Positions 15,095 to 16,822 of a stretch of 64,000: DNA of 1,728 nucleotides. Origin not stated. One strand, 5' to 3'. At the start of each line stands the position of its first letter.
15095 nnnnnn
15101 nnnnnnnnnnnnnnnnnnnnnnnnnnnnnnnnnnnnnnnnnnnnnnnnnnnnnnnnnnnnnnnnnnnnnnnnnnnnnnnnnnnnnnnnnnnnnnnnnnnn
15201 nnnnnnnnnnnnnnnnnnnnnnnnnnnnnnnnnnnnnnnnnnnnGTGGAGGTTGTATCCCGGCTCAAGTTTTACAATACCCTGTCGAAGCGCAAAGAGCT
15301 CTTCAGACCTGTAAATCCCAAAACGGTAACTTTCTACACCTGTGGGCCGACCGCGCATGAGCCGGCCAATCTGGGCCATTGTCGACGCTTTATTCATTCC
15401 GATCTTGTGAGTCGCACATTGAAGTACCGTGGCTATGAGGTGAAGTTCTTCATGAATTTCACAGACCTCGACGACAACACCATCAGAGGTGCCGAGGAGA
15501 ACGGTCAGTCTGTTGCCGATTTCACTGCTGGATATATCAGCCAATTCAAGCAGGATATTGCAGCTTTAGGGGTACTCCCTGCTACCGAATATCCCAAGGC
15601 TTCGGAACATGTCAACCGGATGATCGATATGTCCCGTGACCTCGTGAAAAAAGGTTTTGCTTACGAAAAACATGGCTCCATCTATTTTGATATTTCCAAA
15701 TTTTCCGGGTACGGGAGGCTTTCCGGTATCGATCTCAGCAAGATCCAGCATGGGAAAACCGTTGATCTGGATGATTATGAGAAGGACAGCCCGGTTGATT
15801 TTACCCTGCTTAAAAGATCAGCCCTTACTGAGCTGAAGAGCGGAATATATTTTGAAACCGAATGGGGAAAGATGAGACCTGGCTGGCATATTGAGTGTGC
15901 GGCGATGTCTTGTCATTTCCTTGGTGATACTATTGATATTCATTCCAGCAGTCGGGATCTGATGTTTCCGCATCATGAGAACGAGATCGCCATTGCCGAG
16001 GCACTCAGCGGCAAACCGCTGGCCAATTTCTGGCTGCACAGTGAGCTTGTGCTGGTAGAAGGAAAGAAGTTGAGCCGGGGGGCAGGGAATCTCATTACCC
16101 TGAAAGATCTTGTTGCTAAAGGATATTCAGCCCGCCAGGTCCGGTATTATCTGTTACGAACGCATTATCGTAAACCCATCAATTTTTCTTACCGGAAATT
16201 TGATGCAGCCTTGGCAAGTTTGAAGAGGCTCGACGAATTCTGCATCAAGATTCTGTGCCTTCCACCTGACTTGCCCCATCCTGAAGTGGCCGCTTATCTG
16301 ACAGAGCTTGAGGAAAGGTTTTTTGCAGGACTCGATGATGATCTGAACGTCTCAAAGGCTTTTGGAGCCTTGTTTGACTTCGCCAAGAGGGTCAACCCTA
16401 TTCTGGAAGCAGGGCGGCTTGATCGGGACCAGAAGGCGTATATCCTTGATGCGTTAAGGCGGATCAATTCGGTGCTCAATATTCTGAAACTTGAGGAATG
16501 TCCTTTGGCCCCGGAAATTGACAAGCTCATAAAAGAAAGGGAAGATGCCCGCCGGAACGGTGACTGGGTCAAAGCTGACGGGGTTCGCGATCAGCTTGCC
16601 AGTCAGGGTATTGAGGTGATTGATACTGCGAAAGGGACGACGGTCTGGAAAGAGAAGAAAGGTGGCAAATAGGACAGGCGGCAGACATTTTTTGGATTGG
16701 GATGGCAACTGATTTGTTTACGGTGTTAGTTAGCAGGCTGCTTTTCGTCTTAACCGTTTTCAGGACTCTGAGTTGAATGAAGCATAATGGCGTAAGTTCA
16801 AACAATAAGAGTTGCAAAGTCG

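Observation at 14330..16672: Single-polypeptide fusion of cysteine synthase and a CysRS module with non-canonical HIGH and KMSKS motifs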

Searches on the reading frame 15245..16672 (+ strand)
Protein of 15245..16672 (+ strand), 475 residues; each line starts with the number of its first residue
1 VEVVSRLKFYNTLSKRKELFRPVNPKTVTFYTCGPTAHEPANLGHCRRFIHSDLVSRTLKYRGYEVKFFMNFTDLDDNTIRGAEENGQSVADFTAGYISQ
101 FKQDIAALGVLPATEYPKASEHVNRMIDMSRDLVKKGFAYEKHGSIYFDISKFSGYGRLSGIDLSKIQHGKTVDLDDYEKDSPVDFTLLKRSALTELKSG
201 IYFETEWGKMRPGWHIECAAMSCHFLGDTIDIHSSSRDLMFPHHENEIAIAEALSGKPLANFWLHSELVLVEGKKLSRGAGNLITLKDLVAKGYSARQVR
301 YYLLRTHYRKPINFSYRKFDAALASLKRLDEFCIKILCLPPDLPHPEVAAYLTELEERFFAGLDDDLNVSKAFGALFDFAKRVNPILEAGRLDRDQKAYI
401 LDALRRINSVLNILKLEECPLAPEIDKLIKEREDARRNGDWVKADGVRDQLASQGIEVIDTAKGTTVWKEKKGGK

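Call 5: search_solved_structures(query=window:15245-16672:+, show_alignments=2)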
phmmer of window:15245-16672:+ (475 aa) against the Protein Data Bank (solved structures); distinct sequences matched with E-value up to 0.001: 10.
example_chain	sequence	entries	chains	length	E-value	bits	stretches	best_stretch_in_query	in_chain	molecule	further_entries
8qhp_A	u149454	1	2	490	8.6e-94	318.2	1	6-469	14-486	Cysteine--tRNA ligase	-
1li5_A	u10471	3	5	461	1.1e-93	317.8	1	7-470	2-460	CYSTEINYL-TRNA SYNTHETASE | Cysteine--tRNA ligase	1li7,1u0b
3tqo_A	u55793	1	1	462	4.7e-91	309.2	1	7-470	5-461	Cysteinyl-tRNA synthetase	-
6ujd_A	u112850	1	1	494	5.1e-71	243.2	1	6-466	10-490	Cysteine--tRNA ligase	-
3sp1_A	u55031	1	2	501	1.7e-62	215.1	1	7-467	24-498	Cysteinyl-tRNA synthetase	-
9yru_A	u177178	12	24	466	8.7e-53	183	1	6-315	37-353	Cysteine--tRNA ligase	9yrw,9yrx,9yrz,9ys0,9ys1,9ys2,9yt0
8hfm_A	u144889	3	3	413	1.7e-42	149.1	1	19-376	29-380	L-cysteine:1D-myo-inositol 2-amino-2-deoxy-alpha-D-glucopyranoside ligase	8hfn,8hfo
3c8z_A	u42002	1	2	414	1.7e-42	149.1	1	19-376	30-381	Cysteinyl-tRNA synthetase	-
5ah5_A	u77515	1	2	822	0.00021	23.5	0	35-149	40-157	LEUCINE--TRNA LIGASE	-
2csx_A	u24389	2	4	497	0.0008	21.6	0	269-306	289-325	Methionyl-tRNA synthetase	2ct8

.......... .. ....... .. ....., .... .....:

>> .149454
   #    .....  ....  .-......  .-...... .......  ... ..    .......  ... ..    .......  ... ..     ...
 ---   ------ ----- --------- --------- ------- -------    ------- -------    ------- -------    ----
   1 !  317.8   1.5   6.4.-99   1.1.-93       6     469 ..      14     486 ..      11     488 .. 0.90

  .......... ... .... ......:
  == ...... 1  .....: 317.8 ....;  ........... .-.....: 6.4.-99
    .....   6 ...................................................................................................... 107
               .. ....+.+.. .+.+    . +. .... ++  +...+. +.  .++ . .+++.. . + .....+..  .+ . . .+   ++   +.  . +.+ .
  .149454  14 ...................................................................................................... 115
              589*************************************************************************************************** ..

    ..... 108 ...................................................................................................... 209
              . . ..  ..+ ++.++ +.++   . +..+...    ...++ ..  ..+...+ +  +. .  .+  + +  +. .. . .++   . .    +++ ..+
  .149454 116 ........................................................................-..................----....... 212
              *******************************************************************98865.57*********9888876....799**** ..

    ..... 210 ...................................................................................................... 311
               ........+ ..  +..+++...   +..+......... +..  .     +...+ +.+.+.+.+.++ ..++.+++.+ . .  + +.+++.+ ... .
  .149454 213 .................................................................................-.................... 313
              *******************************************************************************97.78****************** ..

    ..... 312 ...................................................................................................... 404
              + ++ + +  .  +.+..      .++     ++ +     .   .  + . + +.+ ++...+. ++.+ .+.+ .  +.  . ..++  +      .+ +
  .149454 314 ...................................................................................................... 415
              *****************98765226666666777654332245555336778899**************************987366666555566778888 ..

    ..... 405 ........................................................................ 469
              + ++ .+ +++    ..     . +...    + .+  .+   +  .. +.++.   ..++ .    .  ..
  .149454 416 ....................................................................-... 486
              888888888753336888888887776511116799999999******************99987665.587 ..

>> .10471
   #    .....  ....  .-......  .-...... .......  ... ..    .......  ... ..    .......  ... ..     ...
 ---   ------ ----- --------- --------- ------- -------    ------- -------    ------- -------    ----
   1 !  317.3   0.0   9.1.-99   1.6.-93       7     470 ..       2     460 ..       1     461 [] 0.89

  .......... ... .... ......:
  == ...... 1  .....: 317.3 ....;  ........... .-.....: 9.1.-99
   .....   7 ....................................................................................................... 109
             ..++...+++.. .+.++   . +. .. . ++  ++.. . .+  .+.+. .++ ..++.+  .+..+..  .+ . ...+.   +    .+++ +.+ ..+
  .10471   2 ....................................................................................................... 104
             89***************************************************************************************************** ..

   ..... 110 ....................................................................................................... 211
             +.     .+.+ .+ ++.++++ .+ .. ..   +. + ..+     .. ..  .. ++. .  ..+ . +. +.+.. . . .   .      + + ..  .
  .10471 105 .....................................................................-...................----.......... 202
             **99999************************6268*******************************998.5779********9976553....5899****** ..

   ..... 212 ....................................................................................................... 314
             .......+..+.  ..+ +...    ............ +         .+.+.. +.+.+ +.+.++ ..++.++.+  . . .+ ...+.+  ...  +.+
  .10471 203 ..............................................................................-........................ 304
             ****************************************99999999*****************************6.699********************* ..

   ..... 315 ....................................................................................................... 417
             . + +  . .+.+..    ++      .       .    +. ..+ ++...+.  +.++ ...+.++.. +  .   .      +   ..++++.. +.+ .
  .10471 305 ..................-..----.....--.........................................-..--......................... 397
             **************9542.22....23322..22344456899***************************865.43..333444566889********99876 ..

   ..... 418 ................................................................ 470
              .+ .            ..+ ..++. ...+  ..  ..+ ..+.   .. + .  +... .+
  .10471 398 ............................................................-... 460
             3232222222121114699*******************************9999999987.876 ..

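Call 26: search_protein_representatives(protein=window:15245-16669:+)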
Query: 475 residues. Proteins with E-value up to 0.001 (for the whole library): 23021; up to 1e-10: 12279; up to 1e-30: 3650. The best 150 are listed.
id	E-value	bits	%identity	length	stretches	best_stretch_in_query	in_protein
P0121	3.3e-179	613.1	56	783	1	3-471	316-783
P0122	8.7e-140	483.1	52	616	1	7-464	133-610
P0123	2.1e-139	481.9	46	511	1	6-469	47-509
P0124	1.5e-133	462.5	79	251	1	221-472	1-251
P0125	4.8e-132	457.6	46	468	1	7-467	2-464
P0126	5.2e-131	454.2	45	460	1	20-473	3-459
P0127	9.1e-127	440.2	45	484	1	7-470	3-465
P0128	7.5e-126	437.2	44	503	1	7-460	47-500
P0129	2.4e-117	409.1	43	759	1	6-460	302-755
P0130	1.2e-115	403.6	40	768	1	7-464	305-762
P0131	2.6e-114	399.1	43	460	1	8-472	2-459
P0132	3.0e-114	398.9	43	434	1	38-469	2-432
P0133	5.0e-113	394.9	41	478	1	7-467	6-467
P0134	4.4e-111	388.5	33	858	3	5-466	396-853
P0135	1.8e-110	386.5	41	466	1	6-471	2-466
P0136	3.4e-109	382.3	40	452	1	7-469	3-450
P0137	1.1e-108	380.5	40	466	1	7-473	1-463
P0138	4.3e-108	378.6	41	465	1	7-471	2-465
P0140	2.6e-106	372.8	40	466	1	7-470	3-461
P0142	3.2e-105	369.2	42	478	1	7-469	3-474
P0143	1.8e-104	366.7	42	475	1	26-470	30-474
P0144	8.5e-104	364.5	41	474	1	7-469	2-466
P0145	9.8e-104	364.3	41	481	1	7-462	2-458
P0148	3.9e-101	355.7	39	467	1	5-470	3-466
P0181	4.2e-92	325.9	38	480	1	7-466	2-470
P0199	8.9e-90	318.2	38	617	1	7-464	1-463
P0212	1.4e-88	314.3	38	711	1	7-471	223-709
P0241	4.1e-86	306.1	49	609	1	6-276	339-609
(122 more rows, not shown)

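Call 28: list_cluster_members(proteins=[P0121, P0122, P0123, P0125, P0126, P0127, P0128, P0129, P0130, P0131])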
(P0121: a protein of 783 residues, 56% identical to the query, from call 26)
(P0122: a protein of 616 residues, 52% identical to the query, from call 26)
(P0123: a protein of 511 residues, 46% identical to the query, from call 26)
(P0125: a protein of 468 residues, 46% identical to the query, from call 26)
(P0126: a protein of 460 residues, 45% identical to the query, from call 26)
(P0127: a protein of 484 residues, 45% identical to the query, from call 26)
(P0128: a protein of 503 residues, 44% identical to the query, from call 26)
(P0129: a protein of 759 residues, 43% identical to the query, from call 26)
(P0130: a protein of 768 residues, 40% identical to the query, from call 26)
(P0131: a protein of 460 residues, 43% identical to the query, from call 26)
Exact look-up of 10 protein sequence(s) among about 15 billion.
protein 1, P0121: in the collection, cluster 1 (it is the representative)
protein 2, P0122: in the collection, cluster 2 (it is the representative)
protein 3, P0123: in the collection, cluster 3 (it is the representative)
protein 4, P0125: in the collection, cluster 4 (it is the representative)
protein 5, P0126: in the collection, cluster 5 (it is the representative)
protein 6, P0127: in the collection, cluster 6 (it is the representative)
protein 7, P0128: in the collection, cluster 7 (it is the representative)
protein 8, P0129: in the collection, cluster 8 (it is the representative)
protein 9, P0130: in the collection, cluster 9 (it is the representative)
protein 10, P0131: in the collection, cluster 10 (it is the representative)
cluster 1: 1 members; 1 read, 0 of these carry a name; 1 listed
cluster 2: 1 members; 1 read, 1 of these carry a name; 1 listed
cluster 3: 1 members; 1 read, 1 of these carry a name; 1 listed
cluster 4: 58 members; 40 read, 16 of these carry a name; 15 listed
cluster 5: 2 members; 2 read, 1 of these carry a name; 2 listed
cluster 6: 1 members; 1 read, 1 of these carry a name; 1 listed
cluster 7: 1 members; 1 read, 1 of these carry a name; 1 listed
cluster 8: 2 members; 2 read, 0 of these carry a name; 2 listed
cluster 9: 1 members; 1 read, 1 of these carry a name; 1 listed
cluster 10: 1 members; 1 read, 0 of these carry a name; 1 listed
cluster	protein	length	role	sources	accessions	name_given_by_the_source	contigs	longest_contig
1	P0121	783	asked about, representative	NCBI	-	-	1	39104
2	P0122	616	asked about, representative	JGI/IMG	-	cysteinyl-tRNA synthetase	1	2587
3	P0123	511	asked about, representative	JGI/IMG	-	cysteinyl-tRNA synthetase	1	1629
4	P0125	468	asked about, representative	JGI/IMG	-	-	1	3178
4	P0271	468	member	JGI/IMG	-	cysteinyl-tRNA synthetase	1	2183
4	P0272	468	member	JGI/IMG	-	cysteinyl-tRNA synthetase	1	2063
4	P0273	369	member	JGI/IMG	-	cysteinyl-tRNA synthetase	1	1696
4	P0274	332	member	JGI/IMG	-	cysteinyl-tRNA synthetase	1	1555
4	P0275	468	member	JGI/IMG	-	cysteinyl-tRNA synthetase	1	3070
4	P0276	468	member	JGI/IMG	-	cysteinyl-tRNA synthetase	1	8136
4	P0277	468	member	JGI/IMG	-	cysteinyl-tRNA synthetase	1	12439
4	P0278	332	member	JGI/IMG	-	cysteinyl-tRNA synthetase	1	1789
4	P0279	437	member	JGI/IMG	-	cysteinyl-tRNA synthetase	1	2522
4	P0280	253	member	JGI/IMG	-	cysteinyl-tRNA synthetase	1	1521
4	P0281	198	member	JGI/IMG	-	cysteinyl-tRNA synthetase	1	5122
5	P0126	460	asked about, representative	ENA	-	-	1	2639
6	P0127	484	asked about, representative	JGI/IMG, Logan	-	cysteinyl-tRNA synthetase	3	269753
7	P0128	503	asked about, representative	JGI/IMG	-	cysteinyl-tRNA synthetase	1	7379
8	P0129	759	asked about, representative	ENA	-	-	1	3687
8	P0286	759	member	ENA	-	-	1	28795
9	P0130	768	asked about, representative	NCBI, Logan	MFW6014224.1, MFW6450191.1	MAG: cysteine--tRNA ligase [Nanoarchaeota archaeon]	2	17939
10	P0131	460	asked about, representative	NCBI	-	-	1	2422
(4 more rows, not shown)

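Call 29: search_protein_families(library=pfam, proteins=[P0121, P0122, P0123, P0128, P0129, P0130, P0134, P0212, P0241, P0199], max_evalue=0.001)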
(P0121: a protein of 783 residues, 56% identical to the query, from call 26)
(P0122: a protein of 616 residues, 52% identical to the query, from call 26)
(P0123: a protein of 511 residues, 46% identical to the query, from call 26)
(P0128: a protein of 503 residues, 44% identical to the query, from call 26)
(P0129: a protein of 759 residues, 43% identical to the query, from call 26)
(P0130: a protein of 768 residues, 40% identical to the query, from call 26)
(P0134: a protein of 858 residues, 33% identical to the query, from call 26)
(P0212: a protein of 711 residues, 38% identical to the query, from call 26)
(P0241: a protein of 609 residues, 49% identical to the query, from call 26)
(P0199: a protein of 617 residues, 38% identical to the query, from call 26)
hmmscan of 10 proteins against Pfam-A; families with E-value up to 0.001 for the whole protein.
P0121 (783 aa): 7 families
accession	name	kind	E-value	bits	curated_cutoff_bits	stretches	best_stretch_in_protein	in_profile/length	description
PF01406.26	tRNA-synt_1e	-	4.6e-100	335.3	27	1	333-636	2-300/301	tRNA synthetases class I (C) catalytic domain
PF00291.31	PALP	-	1.1e-73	248.6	35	1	16-294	2-295/295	Pyridoxal-phosphate dependent enzyme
PF09190.17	DALR_2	-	7.5e-13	49.3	22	1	671-726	1-55/57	DALR domain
PF09334.17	tRNA-synt_1g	-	9.9e-11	41.4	20.1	1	351-464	11-125/391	tRNA synthetases class I (M)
PF23493.1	CysS_C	-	2.1e-08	34.6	23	1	733-781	3-51/51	Cysteinyl-tRNA ligase anticodon binding domain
PF01921.24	tRNA-synt_1f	-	3.3e-07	30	27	0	346-417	28-96/360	tRNA synthetases class I (K)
PF00133.28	tRNA-synt_1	-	0.00012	21.4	22.7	0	543-626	329-412/414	tRNA synthetases class I (I, L, M and V)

P0122 (616 aa): 7 families
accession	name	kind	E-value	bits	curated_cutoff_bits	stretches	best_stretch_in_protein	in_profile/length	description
PF01406.26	tRNA-synt_1e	-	9.3e-100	334.3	27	1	146-449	2-300/301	tRNA synthetases class I (C) catalytic domain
PF00291.31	PALP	-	1.7e-20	74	35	1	1-109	165-295/295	Pyridoxal-phosphate dependent enzyme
PF09334.17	tRNA-synt_1g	-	9.9e-12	44.7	20.1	2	385-447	311-373/391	tRNA synthetases class I (M)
PF01921.24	tRNA-synt_1f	-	3.4e-07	29.9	27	0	393-448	273-328/360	tRNA synthetases class I (K)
PF00133.28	tRNA-synt_1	-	1.1e-06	28.1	22.7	1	356-440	329-413/414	tRNA synthetases class I (I, L, M and V)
PF09190.17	DALR_2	-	1.5e-06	29.1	22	1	494-549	1-52/57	DALR domain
PF00016.26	RuBisCO_large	-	2.6e-05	24.1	30.1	1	177-366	68-248/299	Ribulose bisphosphate carboxylase large chain, catalytic domain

P0123 (511 aa): 3 families
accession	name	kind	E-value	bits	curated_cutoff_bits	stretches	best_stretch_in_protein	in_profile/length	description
PF01406.26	tRNA-synt_1e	-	9.5e-82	275.2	27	1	62-364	3-300/301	tRNA synthetases class I (C) catalytic domain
PF09190.17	DALR_2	-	2.3e-11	44.5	22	1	401-455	3-56/57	DALR domain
PF23493.1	CysS_C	-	1.1e-06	29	23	1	463-509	5-51/51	Cysteinyl-tRNA ligase anticodon binding domain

P0128 (503 aa): 4 families
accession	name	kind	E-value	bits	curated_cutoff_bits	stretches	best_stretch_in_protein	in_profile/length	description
PF01406.26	tRNA-synt_1e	-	1.4e-68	231.9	27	1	60-362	2-300/301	tRNA synthetases class I (C) catalytic domain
PF09190.17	DALR_2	-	2e-10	41.5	22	1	399-454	2-56/57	DALR domain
PF23493.1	CysS_C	-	1e-07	32.4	23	1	463-502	6-45/51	Cysteinyl-tRNA ligase anticodon binding domain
PF00749.27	tRNA-synt_1c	-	0.00019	20.9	23.4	1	133-181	48-96/314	tRNA synthetases class I (E and Q), catalytic domain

P0129 (759 aa): 4 families
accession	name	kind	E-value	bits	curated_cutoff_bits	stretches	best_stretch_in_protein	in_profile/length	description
PF00291.31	PALP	-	5.4e-71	239.8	35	1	6-284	2-295/295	Pyridoxal-phosphate dependent enzyme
PF01406.26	tRNA-synt_1e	-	1.2e-63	215.8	27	1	317-615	3-297/301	tRNA synthetases class I (C) catalytic domain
PF09190.17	DALR_2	-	2.1e-09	38.2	22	1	654-685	2-32/57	DALR domain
PF23493.1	CysS_C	-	1.2e-07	32.2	23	1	716-757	4-45/51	Cysteinyl-tRNA ligase anticodon binding domain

P0130 (768 aa): 7 families
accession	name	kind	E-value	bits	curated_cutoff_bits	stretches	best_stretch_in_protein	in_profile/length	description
PF01406.26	tRNA-synt_1e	-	9.6e-117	390.1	27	1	318-621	2-300/301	tRNA synthetases class I (C) catalytic domain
PF00291.31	PALP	-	2.3e-70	237.7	35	1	6-287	2-295/295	Pyridoxal-phosphate dependent enzyme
PF09334.17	tRNA-synt_1g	-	2.6e-13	50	20.1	2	337-446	12-122/391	tRNA synthetases class I (M)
PF09190.17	DALR_2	-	2.6e-10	41.1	22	1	657-712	2-56/57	DALR domain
PF01921.24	tRNA-synt_1f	-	3.8e-08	33.1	27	0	569-632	278-340/360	tRNA synthetases class I (K)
PF00133.28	tRNA-synt_1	-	7.9e-07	28.6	22.7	1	528-612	329-413/414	tRNA synthetases class I (I, L, M and V)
PF23493.1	CysS_C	-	2.7e-05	24.6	23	1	718-762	3-47/51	Cysteinyl-tRNA ligase anticodon binding domain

P0134 (858 aa): 6 families
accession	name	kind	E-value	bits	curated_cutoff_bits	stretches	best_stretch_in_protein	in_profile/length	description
PF01406.26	tRNA-synt_1e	-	4.8e-149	496.2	27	3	411-722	2-300/301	tRNA synthetases class I (C) catalytic domain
PF09334.17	tRNA-synt_1g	-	5.9e-13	48.8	20.1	2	430-557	12-130/391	tRNA synthetases class I (M)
PF09190.17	DALR_2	-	1.5e-12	48.3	22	1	317-374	1-56/57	DALR domain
PF01921.24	tRNA-synt_1f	-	2.3e-10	40.4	27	0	628-722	235-329/360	tRNA synthetases class I (K)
PF00133.28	tRNA-synt_1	-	6.1e-10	38.9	22.7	1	629-713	330-413/414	tRNA synthetases class I (I, L, M and V)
PF00749.27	tRNA-synt_1c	-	0.00017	21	23.4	0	498-543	52-97/314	tRNA synthetases class I (E and Q), catalytic domain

P0212 (711 aa): 7 families
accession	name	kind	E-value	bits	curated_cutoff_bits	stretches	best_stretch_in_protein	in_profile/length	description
PF01406.26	tRNA-synt_1e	-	4.5e-137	456.8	27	1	237-531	3-298/301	tRNA synthetases class I (C) catalytic domain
PF09190.17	DALR_2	-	9.5e-16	58.5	22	1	581-640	1-56/57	DALR domain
PF09334.17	tRNA-synt_1g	-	5.5e-15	55.5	20.1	2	256-366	13-124/391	tRNA synthetases class I (M)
PF00132.30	Hexapep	-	1.2e-10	41.1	27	1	119-153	1-35/36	Bacterial transferase hexapeptide (six repeats)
PF00133.28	tRNA-synt_1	-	3.4e-10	39.7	22.7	1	441-524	329-413/414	tRNA synthetases class I (I, L, M and V)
PF01921.24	tRNA-synt_1f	-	1.5e-08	34.4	27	1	478-530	273-326/360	tRNA synthetases class I (K)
PF23493.1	CysS_C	-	1e-05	26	23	1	669-706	13-50/51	Cysteinyl-tRNA ligase anticodon binding domain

P0241 (609 aa): 3 families
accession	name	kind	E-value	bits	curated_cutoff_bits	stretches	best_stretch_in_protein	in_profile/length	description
PF01406.26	tRNA-synt_1e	-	2.1e-71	241.2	27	1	353-609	2-254/301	tRNA synthetases class I (C) catalytic domain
PF00291.31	PALP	-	1e-67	229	35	1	39-316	3-295/295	Pyridoxal-phosphate dependent enzyme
PF09334.17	tRNA-synt_1g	-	3.1e-07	29.9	20.1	1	368-481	8-122/391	tRNA synthetases class I (M)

P0199 (617 aa): 6 families
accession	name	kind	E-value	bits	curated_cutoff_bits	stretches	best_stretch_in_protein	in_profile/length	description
PF01406.26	tRNA-synt_1e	-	1.7e-135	451.7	27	1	14-315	2-300/301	tRNA synthetases class I (C) catalytic domain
PF09190.17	DALR_2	-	6.5e-17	62.3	22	1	357-411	1-55/57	DALR domain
PF09334.17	tRNA-synt_1g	-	1.5e-15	57.3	20.1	2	33-142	12-122/391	tRNA synthetases class I (M)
PF00133.28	tRNA-synt_1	-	1.9e-09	37.2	22.7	1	256-306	363-413/414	tRNA synthetases class I (I, L, M and V)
PF23493.1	CysS_C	-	8.2e-09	35.9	23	1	420-462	4-46/51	Cysteinyl-tRNA ligase anticodon binding domain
PF01921.24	tRNA-synt_1f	-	1.1e-08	34.9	27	0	264-325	278-339/360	tRNA synthetases class I (K)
